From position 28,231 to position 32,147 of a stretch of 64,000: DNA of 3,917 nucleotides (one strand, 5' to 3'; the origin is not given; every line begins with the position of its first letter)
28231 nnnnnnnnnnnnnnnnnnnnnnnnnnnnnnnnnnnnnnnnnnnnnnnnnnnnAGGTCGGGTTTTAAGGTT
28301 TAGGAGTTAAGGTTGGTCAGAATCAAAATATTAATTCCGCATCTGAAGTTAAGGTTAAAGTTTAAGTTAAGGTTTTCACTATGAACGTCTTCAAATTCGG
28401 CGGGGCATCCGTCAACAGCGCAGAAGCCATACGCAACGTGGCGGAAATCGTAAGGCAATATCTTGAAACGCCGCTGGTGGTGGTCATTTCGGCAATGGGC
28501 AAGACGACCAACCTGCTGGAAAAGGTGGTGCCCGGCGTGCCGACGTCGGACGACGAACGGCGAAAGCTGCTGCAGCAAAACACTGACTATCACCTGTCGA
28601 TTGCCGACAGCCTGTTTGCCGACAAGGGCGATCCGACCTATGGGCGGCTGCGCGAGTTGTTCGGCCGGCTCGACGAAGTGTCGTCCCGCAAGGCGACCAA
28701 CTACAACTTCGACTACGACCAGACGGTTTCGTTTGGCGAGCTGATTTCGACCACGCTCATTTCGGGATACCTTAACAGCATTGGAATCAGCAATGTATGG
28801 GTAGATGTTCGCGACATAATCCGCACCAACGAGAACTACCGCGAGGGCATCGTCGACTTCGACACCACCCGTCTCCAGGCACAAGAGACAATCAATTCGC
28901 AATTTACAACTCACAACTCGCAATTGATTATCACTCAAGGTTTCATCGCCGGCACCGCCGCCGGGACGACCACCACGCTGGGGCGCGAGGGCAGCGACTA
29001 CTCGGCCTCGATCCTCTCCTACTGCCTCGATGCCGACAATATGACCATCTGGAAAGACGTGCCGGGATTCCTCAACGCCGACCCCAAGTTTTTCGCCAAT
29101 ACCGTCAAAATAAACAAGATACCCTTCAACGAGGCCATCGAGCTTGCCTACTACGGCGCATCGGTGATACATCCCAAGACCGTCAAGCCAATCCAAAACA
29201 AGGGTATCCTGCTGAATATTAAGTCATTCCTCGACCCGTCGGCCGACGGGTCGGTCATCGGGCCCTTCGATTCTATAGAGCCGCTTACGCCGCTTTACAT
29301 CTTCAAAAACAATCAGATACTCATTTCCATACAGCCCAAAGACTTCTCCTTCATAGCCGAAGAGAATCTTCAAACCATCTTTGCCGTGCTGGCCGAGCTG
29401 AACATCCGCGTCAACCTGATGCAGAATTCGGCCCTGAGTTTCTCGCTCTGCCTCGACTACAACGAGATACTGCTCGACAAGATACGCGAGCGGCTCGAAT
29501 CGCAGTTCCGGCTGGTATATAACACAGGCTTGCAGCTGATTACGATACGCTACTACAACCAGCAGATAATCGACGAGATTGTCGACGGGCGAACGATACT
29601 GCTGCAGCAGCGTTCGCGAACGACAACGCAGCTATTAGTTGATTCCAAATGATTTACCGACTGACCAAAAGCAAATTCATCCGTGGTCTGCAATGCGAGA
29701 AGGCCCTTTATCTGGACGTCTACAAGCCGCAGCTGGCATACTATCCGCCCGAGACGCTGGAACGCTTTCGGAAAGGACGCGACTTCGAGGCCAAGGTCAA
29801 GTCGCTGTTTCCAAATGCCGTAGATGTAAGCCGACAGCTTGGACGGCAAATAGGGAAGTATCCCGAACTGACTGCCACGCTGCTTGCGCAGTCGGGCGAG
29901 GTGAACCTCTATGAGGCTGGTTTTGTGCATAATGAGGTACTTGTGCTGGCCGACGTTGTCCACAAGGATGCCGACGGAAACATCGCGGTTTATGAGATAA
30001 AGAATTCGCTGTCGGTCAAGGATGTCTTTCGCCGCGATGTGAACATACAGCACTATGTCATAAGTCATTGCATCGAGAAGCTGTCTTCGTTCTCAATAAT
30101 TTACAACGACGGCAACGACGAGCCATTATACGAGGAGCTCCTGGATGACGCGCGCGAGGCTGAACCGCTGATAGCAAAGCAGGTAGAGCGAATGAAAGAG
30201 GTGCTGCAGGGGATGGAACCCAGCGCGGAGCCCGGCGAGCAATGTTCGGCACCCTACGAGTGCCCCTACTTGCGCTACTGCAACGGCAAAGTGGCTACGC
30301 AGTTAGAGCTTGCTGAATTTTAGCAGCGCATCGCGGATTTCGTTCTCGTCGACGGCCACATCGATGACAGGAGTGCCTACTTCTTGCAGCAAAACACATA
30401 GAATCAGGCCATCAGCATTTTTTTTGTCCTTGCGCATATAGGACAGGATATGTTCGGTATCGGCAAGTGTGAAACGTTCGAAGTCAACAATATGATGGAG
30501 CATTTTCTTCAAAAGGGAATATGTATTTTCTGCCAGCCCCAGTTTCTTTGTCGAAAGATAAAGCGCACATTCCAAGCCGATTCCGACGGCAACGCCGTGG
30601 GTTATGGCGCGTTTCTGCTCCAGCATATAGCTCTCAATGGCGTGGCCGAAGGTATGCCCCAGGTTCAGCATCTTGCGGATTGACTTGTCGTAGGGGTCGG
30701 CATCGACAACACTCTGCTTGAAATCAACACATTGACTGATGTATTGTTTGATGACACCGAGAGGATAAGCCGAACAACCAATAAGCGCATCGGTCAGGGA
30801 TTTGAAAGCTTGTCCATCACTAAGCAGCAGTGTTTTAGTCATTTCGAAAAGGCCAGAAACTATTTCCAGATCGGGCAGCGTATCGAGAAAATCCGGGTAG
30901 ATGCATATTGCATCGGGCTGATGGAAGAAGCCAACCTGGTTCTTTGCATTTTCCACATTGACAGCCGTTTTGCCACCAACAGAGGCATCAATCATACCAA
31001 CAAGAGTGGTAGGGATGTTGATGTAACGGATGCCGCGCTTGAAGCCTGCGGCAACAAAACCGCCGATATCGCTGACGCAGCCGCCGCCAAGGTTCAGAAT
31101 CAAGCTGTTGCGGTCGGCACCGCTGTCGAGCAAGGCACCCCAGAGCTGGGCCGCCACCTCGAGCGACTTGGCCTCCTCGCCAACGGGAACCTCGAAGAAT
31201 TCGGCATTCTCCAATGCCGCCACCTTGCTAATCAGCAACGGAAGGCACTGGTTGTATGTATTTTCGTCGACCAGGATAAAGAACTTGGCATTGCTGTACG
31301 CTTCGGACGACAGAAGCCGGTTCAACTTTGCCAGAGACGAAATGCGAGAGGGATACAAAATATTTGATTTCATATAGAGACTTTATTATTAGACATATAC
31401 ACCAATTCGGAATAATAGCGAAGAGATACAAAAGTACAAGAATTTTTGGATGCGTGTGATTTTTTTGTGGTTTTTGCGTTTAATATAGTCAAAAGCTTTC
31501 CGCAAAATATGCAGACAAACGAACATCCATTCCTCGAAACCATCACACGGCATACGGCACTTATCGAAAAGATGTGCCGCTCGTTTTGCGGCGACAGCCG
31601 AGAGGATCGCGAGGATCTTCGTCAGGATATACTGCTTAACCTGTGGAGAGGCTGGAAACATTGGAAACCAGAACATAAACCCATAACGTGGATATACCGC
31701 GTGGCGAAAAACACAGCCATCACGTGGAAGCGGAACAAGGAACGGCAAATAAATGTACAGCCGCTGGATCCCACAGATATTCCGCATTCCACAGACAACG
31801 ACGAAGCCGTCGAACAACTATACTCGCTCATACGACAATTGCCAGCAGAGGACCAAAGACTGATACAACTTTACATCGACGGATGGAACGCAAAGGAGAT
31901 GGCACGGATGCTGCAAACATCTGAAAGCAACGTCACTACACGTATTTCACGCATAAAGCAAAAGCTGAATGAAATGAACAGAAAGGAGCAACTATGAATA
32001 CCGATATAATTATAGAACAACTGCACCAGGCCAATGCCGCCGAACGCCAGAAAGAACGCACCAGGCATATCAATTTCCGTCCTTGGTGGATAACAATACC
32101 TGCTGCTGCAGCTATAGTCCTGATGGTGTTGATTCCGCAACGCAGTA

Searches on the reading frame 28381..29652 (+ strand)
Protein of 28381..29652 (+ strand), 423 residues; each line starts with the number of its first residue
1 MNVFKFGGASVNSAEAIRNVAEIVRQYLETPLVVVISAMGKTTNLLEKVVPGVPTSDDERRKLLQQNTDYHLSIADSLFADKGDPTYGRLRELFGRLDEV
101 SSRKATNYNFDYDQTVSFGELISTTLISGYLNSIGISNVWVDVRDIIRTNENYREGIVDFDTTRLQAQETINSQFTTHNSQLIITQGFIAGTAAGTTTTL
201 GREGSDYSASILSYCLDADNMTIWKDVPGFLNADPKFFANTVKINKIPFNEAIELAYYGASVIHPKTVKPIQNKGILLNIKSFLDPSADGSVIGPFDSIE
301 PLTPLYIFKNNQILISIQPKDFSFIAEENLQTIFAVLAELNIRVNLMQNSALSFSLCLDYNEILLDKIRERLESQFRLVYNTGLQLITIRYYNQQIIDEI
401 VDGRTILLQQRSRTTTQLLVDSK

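Call 5: search_protein_families(library=pfam, proteins=[window:28381-29652:+])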
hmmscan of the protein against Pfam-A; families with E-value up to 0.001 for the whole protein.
window:28381-29652:+ (423 aa): 1 family
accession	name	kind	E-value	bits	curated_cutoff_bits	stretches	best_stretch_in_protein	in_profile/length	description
PF00696.33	AA_kinase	-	4.6e-39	135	24.9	1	3-278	4-230/234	Amino acid kinase family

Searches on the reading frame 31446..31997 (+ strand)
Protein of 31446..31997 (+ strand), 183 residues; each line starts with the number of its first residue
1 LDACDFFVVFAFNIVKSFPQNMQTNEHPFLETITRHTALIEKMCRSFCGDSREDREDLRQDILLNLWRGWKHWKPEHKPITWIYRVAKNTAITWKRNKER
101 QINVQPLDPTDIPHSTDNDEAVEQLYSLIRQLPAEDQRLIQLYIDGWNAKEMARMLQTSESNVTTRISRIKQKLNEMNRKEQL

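Call 87: search_protein_families(library=pfam, proteins=[window:31446-31997:+])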
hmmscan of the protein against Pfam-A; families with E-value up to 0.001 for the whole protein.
window:31446-31997:+ (183 aa): 3 families
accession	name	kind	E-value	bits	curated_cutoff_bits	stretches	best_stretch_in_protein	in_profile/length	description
PF04542.20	Sigma70_r2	-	1.2e-13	51.1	24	1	33-100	2-70/71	Sigma-70 region 2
PF08281.18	Sigma70_r4_2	-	4.8e-11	42.6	25.7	1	123-174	2-54/54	Sigma-70, region 4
PF00196.25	GerE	-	0.00033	20.7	23.5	1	140-180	11-51/57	Bacterial regulatory proteins, luxR family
